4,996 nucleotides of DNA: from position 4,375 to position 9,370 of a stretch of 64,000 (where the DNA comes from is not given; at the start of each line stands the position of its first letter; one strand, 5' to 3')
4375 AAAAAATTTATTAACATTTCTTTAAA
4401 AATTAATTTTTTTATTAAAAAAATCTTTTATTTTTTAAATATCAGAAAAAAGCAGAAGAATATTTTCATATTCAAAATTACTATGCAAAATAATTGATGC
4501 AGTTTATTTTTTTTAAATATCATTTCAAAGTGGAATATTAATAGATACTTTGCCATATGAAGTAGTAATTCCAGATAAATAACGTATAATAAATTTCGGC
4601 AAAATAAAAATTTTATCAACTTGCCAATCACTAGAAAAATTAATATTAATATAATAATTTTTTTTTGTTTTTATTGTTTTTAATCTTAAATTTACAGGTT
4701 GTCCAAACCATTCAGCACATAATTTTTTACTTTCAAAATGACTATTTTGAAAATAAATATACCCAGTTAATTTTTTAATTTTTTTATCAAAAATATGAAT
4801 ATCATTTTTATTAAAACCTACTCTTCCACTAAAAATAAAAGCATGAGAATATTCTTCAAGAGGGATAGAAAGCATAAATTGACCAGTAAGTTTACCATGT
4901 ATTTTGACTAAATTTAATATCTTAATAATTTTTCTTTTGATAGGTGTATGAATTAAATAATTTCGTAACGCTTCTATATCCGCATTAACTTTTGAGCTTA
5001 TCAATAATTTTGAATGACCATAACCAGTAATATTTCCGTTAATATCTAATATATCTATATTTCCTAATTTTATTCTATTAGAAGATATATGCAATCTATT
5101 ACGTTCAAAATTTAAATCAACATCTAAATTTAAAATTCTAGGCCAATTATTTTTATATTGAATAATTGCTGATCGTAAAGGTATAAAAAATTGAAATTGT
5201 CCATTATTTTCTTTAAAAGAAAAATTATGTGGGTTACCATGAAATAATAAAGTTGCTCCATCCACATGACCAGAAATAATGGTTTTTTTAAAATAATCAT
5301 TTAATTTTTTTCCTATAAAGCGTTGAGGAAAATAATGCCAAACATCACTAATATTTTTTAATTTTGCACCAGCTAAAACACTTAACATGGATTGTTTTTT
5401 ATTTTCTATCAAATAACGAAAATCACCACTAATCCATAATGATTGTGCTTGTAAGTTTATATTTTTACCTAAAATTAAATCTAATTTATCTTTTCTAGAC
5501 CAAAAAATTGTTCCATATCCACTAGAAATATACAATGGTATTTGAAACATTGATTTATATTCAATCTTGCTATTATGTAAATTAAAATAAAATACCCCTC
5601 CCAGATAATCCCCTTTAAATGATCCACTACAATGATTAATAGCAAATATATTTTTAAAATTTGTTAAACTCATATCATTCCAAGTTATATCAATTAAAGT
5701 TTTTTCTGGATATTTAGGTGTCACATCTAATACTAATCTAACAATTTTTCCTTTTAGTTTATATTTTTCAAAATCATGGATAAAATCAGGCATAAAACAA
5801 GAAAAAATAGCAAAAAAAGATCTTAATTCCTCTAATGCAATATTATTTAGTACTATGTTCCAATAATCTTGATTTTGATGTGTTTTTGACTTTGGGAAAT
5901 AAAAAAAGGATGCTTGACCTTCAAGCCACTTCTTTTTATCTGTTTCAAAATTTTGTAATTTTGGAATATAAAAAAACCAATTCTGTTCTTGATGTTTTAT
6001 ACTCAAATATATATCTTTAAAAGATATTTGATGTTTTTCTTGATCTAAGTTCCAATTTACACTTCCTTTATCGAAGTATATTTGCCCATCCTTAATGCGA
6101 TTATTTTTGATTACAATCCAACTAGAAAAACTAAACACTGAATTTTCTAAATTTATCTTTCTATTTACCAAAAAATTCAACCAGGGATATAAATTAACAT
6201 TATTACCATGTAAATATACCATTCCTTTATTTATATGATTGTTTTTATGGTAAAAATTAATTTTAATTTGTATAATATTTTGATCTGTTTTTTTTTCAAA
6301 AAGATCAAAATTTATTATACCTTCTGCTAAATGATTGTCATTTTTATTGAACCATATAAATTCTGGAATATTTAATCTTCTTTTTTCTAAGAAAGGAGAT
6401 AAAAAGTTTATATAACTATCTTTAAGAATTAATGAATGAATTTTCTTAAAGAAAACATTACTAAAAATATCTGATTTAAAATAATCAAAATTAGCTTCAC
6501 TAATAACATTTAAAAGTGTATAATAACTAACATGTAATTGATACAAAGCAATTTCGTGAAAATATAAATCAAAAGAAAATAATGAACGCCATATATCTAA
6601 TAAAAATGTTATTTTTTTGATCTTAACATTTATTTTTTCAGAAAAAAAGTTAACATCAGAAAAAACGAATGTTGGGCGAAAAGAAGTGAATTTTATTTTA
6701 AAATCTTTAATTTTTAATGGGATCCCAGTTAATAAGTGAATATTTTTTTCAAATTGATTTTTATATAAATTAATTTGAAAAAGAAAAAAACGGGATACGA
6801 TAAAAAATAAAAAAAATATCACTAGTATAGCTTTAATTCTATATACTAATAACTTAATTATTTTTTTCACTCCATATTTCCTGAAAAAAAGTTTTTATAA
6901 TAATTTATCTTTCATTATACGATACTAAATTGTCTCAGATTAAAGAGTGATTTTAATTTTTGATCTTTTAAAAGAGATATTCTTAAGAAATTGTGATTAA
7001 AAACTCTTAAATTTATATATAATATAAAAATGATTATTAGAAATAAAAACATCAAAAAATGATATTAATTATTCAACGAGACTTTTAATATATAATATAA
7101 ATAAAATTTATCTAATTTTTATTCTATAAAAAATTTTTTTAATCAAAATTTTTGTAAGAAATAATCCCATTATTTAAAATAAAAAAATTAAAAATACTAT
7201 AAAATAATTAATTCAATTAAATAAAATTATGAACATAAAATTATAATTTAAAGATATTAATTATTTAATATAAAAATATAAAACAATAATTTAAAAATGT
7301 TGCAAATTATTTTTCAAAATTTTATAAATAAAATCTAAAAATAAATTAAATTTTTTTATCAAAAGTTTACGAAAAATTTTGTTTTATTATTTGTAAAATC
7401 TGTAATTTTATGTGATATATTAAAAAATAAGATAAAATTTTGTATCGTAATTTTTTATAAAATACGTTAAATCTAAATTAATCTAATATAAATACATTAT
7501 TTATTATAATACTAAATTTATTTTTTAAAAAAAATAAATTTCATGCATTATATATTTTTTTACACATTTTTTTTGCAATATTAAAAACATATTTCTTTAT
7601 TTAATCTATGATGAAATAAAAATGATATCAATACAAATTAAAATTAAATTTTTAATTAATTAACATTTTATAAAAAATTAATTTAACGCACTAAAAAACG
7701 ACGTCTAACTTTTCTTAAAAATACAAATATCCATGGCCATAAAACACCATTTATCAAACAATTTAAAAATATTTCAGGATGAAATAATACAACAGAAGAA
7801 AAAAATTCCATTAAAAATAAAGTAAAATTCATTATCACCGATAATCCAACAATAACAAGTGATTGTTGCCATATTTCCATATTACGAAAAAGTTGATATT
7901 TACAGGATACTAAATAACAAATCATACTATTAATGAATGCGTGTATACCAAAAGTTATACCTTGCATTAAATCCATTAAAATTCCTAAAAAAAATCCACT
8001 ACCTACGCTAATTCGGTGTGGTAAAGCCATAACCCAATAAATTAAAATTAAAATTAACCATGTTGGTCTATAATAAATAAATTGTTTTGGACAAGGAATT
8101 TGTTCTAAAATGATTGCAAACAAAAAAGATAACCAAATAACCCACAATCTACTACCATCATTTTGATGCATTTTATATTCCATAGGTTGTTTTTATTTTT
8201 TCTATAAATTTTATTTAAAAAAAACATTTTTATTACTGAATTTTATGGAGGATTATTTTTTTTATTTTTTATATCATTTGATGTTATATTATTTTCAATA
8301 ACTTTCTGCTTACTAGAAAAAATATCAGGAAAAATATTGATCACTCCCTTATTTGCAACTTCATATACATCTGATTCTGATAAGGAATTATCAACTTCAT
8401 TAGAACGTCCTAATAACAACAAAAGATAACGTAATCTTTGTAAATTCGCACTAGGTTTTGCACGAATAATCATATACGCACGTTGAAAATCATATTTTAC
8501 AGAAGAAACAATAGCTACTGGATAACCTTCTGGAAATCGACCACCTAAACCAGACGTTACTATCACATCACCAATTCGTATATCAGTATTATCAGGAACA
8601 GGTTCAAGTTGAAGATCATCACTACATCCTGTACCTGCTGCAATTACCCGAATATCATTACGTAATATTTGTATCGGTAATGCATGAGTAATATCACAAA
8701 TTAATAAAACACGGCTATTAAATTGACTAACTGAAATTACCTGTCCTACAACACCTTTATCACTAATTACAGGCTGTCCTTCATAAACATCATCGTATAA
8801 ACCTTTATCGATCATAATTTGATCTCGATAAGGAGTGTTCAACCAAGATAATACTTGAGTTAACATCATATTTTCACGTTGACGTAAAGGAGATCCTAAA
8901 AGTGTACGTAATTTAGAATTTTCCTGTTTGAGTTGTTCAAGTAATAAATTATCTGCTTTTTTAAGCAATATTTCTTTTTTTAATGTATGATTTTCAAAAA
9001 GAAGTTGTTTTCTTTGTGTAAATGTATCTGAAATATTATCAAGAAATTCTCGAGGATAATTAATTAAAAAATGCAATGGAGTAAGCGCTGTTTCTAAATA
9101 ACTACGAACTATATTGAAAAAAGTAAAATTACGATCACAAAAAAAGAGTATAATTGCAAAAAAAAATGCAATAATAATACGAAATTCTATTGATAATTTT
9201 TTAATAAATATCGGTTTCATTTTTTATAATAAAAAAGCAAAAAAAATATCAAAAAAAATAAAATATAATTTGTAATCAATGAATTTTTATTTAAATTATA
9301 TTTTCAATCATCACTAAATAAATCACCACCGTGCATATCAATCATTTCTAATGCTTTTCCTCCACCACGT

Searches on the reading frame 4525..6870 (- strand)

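Call 27: search_protein_families(library=ncbifam, max_evalue=0.00001, proteins=[window:4525-6870:-])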
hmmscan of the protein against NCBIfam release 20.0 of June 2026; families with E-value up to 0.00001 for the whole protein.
window:4525-6870:- (781 aa): 2 families
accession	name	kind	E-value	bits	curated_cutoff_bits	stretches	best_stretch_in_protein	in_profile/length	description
NF008148.1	PRK10899.1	exception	1.2e-196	656.2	1512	1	1-780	1-779/1266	AsmA2 domain-containing protein YhdP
TIGR02099.1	TIGR02099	equivalog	1.3e-125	420.5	519.15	1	6-779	5-772/1260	YhdP family protein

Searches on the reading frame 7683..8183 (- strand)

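Call 27: search_protein_families(library=ncbifam, max_evalue=0.00001, proteins=[window:7683-8183:-])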
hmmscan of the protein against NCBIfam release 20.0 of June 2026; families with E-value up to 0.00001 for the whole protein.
window:7683-8183:- (166 aa): 2 families
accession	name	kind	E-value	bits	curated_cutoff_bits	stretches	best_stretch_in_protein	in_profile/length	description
NF008282.0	PRK11060.1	equivalog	2e-60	203.8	205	1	10-166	6-162/162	rod shape-determining protein MreD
TIGR03426.1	shape_MreD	equivalog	7.3e-37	126.7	34.85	1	12-158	2-154/154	rod shape-determining protein MreD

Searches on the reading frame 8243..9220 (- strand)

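Call 27: search_protein_families(library=ncbifam, max_evalue=0.00001, proteins=[window:8243-9220:-])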
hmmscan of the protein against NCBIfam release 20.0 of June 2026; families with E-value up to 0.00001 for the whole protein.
window:8243-9220:- (325 aa): 16 families
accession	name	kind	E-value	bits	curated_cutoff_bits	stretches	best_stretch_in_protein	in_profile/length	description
TIGR00219.1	mreC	equivalog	2.2e-91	305.9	92.75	1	1-276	1-278/283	rod shape-determining protein MreC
NF010533.0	PRK13922.9-5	equivalog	2.2e-31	109.2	384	1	16-272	24-277/345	rod shape-determining protein MreC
NF010513.0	PRK13922.12-3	equivalog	3e-31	108.9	380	1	29-251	41-263/305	rod shape-determining protein MreC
NF010512.0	PRK13922.12-1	equivalog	3.5e-29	102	336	1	12-267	16-263/287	rod shape-determining protein MreC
NF010519.0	PRK13922.13-4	equivalog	2.7e-27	95.9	505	1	36-293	38-291/406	rod shape-determining protein MreC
NF010527.0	PRK13922.6-2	equivalog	1.1e-25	90.3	289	1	77-246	56-222/249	rod shape-determining protein MreC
NF010514.0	PRK13922.12-4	equivalog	3.6e-25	88.7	337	1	12-239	25-249/276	rod shape-determining protein MreC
NF010532.0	PRK13922.9-3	equivalog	3e-20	72.4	243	1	69-282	66-273/280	rod shape-determining protein MreC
NF010518.0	PRK13922.13-3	equivalog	5e-17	62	385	1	15-248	22-271/295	rod shape-determining protein MreC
NF010524.0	PRK13922.14-4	equivalog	6.4e-17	61.6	332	1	39-268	36-267/270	rod shape-determining protein MreC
NF010520.0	PRK13922.13-5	equivalog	2.3e-14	53.3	343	1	63-242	57-233/263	rod shape-determining protein MreC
NF010507.0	PRK13922.10-6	equivalog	4.9e-13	49.3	219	1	16-268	9-247/252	rod shape-determining protein MreC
NF011450.0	PRK14872.1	equivalog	2.6e-12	46.7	407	0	210-268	258-318/338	rod shape-determining protein MreC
NF010510.0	PRK13922.11-5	equivalog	4e-09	36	415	1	135-263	135-264/334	rod shape-determining protein MreC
NF010536.0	PRK13923.2-1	equivalog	2.3e-08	34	271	1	131-288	49-205/210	putative spore coat protein regulator protein YlbO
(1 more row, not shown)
